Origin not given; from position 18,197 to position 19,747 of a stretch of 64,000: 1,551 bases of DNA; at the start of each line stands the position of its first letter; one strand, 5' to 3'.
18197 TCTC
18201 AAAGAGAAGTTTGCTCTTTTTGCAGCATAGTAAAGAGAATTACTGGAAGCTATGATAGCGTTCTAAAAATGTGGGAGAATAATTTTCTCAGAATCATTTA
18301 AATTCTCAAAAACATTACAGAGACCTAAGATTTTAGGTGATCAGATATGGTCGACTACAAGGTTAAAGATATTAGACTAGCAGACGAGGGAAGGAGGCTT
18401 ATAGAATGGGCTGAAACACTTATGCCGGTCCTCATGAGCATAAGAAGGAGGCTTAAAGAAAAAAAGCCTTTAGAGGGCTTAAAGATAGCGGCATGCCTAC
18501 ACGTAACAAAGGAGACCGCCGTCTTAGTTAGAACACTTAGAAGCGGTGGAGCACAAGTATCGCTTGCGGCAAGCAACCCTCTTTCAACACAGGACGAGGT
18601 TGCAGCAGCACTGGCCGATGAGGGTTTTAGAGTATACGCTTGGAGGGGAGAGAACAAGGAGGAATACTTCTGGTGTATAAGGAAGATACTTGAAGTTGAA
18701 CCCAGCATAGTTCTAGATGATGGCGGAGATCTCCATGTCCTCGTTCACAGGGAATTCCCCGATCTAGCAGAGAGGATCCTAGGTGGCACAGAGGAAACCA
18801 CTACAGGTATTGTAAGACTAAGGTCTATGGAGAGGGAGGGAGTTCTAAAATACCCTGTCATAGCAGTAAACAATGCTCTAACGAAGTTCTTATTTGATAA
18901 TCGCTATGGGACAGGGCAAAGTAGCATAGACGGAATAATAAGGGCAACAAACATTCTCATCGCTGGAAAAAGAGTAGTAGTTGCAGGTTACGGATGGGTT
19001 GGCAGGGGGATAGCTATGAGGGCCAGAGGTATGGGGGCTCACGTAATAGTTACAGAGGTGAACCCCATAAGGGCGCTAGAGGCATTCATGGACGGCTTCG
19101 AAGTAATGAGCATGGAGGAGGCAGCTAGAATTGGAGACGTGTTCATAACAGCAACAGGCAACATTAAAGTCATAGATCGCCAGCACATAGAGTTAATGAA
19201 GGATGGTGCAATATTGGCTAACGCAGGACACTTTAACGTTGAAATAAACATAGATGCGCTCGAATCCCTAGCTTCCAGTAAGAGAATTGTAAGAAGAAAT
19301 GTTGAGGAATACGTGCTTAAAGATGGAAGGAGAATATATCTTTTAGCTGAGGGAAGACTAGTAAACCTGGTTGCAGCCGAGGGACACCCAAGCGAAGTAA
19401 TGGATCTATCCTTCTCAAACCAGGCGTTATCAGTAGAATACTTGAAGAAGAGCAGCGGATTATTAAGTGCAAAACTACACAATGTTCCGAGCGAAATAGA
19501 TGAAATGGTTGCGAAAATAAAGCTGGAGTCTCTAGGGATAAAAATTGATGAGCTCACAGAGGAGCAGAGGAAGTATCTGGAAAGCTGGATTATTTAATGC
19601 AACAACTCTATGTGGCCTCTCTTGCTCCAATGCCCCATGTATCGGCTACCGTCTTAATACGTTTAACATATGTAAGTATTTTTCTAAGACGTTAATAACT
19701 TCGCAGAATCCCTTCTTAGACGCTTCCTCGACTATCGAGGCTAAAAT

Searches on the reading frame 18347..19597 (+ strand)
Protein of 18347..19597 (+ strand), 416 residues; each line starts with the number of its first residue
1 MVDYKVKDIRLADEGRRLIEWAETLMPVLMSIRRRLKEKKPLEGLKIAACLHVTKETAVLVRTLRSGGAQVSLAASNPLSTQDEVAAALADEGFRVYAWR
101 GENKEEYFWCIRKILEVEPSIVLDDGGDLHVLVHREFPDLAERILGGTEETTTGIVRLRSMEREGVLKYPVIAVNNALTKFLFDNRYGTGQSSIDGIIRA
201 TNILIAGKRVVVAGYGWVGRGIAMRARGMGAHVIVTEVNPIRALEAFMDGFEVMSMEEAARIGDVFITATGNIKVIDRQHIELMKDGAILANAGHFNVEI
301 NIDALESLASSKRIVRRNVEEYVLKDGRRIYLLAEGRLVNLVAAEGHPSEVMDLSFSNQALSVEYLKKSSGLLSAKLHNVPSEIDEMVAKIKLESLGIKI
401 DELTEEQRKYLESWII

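Call 38: search_protein_families(library=ncbifam, proteins=[window:18347-19597:+], max_evalue=0.00001)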
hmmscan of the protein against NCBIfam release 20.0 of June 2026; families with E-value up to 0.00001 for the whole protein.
window:18347-19597:+ (416 aa): 11 families
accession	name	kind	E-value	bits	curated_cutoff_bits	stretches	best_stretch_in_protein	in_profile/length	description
TIGR00936.1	ahcY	equivalog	3.9e-205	681.4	497.6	1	4-414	1-412/416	adenosylhomocysteinase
NF004005.0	PRK05476.2-3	equivalog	2.4e-202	672.3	275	1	3-414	4-415/418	adenosylhomocysteinase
NF004010.0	PRK05476.3-3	equivalog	1.1e-78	265.1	512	1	10-407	13-419/432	adenosylhomocysteinase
NF004009.0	PRK05476.3-2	equivalog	1.3e-75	255.1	485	1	6-400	70-461/487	adenosylhomocysteinase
NF004008.0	PRK05476.3-1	equivalog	4.3e-25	88.5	440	1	42-371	11-306/326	adenosylhomocysteinase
NF004017.0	PRK05479.1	equivalog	2.8e-07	29.6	336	1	204-301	14-115/337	ketol-acid reductoisomerase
NF009940.0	PRK13403.1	equivalog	5.1e-07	28.9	406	1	204-298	13-110/335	ketol-acid reductoisomerase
TIGR02853.1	spore_dpaA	equivalog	6.6e-07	28.9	319.65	1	193-290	137-236/287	dipicolinic acid synthetase subunit A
TIGR00465.1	ilvC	equivalog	4.2e-06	26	226.15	1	205-300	1-100/314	ketol-acid reductoisomerase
NF008759.0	PRK11790.1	equivalog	6.3e-06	25.1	404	1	205-315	150-260/410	phosphoglycerate dehydrogenase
TIGR01202.1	bchC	equivalog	8.8e-06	25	291.25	0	208-335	146-270/308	chlorophyll synthesis pathway protein BchC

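Call 41: find_encoding_contigs(protein=window:18347-19597:+, flank=10000, max_places=8)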
Protein window:18347-19597:+ (416 aa): 3 contigs read that carry it; 1 place shown.
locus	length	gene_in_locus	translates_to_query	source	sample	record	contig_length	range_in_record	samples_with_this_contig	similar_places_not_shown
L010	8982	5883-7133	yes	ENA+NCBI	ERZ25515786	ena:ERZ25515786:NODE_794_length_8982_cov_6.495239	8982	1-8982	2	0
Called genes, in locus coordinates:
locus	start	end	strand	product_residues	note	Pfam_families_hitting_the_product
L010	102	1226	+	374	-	PF00266:Aminotran_5, PF00155:Aminotran_1_2 (weak), PF05889:SepSecS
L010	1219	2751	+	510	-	PF01409:tRNA-synt_2d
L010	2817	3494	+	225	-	PF02811:PHP, PF13263:PHP_C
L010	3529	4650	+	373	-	PF04055:Radical_SAM, PF13353:Fer4_12 (weak)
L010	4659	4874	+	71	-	-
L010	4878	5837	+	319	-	PF22082:TtuA_LIM_N (weak), PF01171:ATP_bind_3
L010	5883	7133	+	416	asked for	PF05221:AdoHcyase, PF00670:AdoHcyase_NAD, PF02826:2-Hacid_dh_C, PF07991:KARI_N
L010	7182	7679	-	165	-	PF00392:GntR (weak), PF01022:HTH_5 (weak), PF01047:MarR (weak), PF08220:HTH_DeoR (weak), PF08279:HTH_11, PF08281:Sigma70_r4_2 (weak), PF09339:HTH_IclR, PF13412:HTH_24, +7 more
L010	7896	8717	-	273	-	PF03205:MobB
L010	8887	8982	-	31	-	?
